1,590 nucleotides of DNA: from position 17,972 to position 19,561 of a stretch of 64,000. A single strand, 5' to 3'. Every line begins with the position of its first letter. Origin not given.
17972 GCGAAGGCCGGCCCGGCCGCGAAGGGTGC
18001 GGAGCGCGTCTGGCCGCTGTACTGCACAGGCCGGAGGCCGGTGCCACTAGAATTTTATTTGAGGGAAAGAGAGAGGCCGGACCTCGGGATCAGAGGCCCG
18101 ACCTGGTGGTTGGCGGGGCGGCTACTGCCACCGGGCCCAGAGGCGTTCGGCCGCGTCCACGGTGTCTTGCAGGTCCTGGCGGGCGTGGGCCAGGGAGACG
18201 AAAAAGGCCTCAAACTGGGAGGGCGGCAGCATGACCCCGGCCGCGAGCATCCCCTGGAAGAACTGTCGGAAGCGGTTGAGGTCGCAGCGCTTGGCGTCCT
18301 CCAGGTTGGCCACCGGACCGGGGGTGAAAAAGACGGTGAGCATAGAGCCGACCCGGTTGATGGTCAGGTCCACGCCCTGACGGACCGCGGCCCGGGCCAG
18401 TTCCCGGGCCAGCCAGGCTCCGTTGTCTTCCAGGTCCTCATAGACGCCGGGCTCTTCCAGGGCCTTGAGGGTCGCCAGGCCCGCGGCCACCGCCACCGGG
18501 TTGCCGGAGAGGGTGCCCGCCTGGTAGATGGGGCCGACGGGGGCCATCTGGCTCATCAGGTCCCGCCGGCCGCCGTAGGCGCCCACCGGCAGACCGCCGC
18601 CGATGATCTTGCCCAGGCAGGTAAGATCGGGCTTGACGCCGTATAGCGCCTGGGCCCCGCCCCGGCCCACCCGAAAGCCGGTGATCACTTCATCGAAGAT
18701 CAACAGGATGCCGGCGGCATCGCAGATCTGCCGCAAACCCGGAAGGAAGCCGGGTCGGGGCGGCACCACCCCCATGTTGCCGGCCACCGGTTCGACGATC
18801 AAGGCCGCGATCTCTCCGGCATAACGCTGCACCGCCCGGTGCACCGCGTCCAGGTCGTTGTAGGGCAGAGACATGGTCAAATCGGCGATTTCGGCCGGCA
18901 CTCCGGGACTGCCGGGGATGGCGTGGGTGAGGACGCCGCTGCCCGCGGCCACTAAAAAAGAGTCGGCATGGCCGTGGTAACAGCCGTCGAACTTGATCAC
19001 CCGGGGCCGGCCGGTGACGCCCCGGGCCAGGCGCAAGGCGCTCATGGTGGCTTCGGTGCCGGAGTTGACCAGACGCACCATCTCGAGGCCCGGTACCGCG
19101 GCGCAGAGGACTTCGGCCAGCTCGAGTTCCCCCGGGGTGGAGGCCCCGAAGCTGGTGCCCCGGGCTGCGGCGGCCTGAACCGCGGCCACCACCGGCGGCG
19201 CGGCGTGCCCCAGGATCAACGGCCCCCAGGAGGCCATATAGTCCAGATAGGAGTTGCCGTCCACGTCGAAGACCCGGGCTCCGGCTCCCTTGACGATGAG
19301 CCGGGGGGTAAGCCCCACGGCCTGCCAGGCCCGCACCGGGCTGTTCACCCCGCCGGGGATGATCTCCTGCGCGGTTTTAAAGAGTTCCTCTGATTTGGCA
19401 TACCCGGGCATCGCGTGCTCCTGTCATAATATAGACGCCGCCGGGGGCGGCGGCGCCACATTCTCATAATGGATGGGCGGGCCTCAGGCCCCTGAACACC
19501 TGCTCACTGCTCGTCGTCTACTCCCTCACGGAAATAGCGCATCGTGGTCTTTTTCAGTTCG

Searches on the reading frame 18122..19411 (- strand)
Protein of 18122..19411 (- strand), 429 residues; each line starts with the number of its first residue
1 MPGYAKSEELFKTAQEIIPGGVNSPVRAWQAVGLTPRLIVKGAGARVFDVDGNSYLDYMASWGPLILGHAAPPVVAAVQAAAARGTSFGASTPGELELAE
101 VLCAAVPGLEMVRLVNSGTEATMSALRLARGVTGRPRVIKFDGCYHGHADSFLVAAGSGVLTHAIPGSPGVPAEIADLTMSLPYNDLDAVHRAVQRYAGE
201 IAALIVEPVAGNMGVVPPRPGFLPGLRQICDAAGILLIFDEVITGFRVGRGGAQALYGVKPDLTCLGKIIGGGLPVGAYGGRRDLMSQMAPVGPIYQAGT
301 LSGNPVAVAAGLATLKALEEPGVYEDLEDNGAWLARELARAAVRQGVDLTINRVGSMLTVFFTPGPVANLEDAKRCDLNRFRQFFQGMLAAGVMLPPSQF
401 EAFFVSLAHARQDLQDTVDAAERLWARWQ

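Call 13: search_protein_families(library=pfam, proteins=[window:18122-19411:-], max_evalue=0.001)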
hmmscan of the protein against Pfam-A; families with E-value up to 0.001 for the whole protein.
window:18122-19411:- (429 aa): 1 family
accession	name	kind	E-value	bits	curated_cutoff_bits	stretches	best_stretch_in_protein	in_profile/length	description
PF00202.27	Aminotran_3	-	8.6e-78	262.2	30.5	1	36-397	10-373/403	Aminotransferase class-III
